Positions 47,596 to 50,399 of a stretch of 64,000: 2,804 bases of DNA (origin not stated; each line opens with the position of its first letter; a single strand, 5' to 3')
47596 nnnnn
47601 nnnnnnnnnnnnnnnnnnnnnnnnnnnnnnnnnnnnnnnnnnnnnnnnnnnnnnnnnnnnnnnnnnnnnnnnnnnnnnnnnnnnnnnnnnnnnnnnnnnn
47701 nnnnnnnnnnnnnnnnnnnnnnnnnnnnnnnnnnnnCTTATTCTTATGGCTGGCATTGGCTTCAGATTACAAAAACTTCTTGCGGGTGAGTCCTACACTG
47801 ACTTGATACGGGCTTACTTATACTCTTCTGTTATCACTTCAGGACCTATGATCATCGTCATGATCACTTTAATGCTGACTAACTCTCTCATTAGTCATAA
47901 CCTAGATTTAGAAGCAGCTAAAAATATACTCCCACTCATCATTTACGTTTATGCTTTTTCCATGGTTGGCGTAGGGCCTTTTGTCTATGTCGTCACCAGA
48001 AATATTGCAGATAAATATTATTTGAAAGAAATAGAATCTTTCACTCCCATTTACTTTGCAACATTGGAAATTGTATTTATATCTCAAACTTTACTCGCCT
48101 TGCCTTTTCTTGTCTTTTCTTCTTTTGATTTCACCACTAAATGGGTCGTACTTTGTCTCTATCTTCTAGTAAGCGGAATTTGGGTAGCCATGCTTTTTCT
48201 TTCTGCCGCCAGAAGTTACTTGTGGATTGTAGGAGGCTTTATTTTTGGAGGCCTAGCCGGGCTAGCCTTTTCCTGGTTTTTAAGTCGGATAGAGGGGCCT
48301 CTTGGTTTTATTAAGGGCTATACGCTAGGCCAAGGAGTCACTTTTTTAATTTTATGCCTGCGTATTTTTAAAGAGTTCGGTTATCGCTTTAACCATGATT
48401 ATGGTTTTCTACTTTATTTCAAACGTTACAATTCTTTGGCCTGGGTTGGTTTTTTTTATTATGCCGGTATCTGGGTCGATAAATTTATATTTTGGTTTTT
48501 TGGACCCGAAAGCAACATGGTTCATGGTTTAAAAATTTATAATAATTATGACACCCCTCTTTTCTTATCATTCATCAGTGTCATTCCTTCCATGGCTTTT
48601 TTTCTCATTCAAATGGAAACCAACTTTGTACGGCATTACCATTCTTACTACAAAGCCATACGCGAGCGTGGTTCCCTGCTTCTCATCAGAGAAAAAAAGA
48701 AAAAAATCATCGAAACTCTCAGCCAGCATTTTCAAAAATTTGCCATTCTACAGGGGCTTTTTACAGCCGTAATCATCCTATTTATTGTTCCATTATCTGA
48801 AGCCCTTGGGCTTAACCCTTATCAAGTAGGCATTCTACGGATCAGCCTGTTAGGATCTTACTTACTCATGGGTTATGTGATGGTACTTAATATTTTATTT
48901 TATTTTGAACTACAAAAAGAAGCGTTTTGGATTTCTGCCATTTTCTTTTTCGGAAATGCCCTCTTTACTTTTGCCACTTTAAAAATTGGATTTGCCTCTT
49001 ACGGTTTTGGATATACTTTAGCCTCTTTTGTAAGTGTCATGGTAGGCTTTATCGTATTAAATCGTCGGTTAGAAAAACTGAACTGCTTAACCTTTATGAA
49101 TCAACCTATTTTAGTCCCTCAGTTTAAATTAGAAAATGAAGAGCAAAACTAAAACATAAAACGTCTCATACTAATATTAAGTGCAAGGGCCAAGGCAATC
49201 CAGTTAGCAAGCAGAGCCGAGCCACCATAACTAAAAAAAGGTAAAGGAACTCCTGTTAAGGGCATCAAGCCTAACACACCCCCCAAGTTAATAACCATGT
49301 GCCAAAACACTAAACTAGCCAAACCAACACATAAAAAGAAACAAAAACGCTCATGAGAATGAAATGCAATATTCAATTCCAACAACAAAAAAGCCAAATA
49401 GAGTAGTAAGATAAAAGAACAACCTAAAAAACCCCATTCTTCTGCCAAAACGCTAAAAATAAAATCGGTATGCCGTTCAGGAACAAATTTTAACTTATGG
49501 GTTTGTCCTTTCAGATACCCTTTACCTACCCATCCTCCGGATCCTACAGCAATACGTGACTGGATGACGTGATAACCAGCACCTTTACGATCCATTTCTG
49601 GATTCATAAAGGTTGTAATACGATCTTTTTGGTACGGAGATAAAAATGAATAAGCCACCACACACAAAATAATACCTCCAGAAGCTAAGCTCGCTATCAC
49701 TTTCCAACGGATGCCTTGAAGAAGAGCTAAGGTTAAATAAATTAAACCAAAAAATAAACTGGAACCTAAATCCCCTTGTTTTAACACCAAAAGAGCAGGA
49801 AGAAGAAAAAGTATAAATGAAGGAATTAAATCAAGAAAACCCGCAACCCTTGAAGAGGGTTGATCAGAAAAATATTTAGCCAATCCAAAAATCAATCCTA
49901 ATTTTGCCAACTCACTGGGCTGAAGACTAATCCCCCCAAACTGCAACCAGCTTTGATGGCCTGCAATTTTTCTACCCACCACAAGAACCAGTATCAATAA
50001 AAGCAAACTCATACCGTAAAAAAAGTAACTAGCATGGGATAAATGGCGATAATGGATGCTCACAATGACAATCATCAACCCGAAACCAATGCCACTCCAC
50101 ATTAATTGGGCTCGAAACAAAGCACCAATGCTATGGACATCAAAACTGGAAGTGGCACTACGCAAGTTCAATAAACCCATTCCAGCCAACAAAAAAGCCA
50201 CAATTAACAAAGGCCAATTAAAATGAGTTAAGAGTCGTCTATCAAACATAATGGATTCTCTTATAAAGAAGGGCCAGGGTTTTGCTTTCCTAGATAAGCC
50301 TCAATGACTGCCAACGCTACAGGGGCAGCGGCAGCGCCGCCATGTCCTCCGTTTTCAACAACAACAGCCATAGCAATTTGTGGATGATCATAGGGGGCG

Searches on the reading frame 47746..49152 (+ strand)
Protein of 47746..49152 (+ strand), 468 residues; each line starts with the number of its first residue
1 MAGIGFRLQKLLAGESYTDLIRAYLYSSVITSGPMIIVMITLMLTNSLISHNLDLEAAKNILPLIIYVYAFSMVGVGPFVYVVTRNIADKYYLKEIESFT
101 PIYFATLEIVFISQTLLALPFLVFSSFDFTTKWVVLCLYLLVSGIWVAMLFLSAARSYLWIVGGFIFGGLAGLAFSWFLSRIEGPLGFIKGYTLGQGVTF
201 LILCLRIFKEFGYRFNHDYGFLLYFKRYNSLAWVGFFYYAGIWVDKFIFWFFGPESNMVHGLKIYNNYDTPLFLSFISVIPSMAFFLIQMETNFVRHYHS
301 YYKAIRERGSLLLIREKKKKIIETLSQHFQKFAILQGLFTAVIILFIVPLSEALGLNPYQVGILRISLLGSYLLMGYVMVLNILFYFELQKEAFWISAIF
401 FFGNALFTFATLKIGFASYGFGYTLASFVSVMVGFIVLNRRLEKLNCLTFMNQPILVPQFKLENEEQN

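Call 4: search_protein_families(library=pfam, proteins=[window:47746-49152:+], max_evalue=0.01)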
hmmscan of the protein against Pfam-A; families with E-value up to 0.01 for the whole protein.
window:47746-49152:+ (468 aa): 1 family
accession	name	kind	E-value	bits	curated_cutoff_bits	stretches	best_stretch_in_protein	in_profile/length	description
PF16933.10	PelG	-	1.2e-120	403.9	29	1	1-450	1-452/452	Putative exopolysaccharide Exporter (EPS-E)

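Call 5: search_protein_families(library=ncbifam, proteins=[window:47746-49152:+], max_evalue=0.01)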
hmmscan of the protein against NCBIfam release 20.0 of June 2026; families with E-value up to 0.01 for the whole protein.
window:47746-49152:+ (468 aa): 0 families

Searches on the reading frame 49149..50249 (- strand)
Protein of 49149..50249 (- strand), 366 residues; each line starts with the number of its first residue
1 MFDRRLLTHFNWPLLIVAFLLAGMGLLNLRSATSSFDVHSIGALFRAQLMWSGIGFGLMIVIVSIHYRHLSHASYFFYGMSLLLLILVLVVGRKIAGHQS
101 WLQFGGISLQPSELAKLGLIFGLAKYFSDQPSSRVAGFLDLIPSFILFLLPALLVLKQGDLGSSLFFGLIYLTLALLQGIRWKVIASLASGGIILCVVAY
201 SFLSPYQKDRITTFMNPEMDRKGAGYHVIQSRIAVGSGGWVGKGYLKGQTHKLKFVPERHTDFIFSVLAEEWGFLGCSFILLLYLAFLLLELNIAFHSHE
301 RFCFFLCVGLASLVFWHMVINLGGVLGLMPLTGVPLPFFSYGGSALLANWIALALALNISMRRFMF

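Call 32: search_protein_families(library=pfam, proteins=[window:49149-50249:-], max_evalue=0.01)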
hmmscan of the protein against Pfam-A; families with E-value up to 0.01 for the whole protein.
window:49149-50249:- (366 aa): 1 family
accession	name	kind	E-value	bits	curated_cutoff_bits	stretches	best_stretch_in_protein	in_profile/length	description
PF01098.24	FTSW_RODA_SPOVE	-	3.4e-95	319.5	26.4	1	14-362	4-353/356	Cell cycle protein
